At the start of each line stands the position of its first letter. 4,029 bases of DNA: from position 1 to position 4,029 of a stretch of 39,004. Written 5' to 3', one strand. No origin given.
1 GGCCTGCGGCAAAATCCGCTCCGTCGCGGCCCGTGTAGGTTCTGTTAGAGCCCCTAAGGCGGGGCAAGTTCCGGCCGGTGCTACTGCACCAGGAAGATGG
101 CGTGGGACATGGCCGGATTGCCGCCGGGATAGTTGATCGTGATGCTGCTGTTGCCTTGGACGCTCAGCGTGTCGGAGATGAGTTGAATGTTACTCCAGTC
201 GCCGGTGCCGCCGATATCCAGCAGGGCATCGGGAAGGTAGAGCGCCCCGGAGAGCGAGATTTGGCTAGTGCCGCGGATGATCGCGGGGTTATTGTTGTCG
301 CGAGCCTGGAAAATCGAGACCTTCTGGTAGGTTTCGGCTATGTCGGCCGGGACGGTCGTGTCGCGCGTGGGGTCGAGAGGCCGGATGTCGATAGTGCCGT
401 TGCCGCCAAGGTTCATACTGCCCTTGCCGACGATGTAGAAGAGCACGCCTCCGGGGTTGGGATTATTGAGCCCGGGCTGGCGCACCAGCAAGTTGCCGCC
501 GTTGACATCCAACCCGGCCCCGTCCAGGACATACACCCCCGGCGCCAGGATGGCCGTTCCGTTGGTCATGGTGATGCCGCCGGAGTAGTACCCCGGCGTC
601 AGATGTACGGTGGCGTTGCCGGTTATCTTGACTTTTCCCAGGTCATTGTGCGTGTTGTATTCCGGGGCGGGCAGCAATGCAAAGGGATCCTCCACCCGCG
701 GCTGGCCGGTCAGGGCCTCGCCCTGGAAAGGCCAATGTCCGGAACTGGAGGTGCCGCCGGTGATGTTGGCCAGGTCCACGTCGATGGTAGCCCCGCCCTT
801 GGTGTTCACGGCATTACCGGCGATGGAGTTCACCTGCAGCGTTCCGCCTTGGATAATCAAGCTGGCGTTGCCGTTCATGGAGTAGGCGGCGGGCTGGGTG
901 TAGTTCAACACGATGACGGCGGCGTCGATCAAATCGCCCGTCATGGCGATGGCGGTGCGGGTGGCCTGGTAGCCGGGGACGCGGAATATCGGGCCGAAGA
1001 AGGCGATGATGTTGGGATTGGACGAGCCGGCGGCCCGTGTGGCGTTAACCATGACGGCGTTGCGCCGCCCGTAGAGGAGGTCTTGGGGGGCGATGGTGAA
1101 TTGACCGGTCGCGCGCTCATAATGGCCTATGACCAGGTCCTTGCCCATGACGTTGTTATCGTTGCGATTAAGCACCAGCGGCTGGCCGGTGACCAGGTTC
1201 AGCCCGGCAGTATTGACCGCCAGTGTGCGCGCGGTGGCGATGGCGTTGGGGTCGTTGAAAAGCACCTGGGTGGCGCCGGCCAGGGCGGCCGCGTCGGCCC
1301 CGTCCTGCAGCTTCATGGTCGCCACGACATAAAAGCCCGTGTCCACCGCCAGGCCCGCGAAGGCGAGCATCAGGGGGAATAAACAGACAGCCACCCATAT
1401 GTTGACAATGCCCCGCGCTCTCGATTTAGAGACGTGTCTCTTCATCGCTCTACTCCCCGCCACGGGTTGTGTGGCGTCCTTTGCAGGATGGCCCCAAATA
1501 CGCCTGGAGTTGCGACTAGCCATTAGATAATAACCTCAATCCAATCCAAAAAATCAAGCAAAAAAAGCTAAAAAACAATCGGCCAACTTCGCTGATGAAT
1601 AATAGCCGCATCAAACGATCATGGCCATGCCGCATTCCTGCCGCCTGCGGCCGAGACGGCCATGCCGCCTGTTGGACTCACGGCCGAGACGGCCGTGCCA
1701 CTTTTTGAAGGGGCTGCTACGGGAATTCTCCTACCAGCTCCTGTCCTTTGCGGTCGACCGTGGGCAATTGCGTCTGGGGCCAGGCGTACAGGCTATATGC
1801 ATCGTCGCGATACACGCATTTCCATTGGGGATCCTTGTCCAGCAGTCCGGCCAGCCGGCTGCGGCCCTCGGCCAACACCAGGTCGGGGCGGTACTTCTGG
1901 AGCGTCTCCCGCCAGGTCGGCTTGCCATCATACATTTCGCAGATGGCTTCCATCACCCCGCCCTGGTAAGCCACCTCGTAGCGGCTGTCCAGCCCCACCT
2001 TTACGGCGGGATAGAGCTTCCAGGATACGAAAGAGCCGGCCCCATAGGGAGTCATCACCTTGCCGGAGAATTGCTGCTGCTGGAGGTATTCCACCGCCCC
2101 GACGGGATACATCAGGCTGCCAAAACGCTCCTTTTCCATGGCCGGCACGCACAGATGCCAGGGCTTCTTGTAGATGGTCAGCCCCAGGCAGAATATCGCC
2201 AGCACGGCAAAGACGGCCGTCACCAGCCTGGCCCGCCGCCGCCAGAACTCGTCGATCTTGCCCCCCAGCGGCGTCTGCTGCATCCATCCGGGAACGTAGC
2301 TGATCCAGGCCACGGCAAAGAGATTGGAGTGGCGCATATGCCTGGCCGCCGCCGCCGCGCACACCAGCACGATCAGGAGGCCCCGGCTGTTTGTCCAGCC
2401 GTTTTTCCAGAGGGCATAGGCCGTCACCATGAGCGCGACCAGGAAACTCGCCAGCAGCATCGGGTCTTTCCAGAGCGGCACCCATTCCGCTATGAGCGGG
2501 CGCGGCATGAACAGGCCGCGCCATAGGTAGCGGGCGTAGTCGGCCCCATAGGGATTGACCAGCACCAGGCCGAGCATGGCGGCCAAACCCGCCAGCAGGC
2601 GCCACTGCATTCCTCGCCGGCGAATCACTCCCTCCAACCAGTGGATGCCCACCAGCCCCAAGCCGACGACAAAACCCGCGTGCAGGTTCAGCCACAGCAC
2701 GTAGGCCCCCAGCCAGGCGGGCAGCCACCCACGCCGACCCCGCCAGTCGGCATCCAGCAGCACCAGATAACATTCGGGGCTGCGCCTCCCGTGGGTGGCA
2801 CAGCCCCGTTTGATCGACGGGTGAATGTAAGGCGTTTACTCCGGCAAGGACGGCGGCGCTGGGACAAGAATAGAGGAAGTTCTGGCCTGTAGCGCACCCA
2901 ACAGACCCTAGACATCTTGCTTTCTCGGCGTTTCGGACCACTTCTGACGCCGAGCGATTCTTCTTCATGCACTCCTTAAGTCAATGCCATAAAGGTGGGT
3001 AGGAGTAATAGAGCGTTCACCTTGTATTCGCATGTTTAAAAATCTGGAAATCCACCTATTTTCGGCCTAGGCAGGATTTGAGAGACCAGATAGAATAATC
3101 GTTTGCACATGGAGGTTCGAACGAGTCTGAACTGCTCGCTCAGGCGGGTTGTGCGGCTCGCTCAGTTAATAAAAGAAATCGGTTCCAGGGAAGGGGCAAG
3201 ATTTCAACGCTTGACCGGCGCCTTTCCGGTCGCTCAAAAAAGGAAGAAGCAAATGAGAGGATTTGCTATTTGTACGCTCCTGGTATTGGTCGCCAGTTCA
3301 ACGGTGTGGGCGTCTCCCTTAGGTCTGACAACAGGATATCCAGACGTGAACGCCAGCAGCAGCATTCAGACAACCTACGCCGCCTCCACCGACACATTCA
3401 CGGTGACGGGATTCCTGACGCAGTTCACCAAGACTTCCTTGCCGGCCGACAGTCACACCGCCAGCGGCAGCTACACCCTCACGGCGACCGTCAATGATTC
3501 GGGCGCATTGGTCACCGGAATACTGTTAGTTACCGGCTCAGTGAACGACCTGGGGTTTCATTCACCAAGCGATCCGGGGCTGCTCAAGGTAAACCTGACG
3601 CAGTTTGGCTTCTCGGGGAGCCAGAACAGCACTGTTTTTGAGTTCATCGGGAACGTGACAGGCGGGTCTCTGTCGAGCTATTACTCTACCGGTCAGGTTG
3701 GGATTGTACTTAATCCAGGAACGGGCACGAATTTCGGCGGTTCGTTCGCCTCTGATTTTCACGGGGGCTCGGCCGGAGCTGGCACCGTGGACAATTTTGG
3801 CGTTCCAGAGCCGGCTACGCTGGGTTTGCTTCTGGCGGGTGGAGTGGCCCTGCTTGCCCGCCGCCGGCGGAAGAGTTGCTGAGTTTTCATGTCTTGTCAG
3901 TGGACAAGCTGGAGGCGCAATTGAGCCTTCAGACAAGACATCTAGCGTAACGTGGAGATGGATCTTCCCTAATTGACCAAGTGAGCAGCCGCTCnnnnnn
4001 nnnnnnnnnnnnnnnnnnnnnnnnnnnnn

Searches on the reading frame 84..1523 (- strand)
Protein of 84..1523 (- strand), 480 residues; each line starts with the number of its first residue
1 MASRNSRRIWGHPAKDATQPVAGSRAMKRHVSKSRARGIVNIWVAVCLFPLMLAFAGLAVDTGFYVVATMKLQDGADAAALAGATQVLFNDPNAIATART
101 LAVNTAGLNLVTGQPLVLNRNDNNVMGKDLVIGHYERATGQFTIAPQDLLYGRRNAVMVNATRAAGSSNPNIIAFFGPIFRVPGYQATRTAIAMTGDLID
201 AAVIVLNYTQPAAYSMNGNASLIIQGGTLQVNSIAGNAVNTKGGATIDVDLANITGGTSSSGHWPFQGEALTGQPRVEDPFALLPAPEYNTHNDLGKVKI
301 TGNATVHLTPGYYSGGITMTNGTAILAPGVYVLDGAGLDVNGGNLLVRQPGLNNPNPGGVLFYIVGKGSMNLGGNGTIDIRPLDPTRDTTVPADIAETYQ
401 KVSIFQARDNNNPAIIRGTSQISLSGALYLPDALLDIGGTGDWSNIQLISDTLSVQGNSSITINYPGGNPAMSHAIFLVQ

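Call 77: search_protein_families(library=pfam, proteins=[window:84-1523:-], max_evalue=0.0001)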
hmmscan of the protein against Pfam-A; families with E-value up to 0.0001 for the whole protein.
window:84-1523:- (480 aa): 1 family
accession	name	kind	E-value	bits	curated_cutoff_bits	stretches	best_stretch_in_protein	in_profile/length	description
PF13400.11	Tad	-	3.1e-10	40.6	22.3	1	44-85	6-46/47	Putative Flp pilus-assembly TadE/G-like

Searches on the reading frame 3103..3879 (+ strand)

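Call 77: search_protein_families(library=pfam, proteins=[window:3103-3879:+], max_evalue=0.0001)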
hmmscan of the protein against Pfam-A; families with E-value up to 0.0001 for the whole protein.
window:3103-3879:+ (259 aa): 1 family
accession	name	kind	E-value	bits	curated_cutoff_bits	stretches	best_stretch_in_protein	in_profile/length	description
PF07589.16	PEP-CTERM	-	3.5e-05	24.2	20.7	1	234-256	2-24/24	PEP-CTERM motif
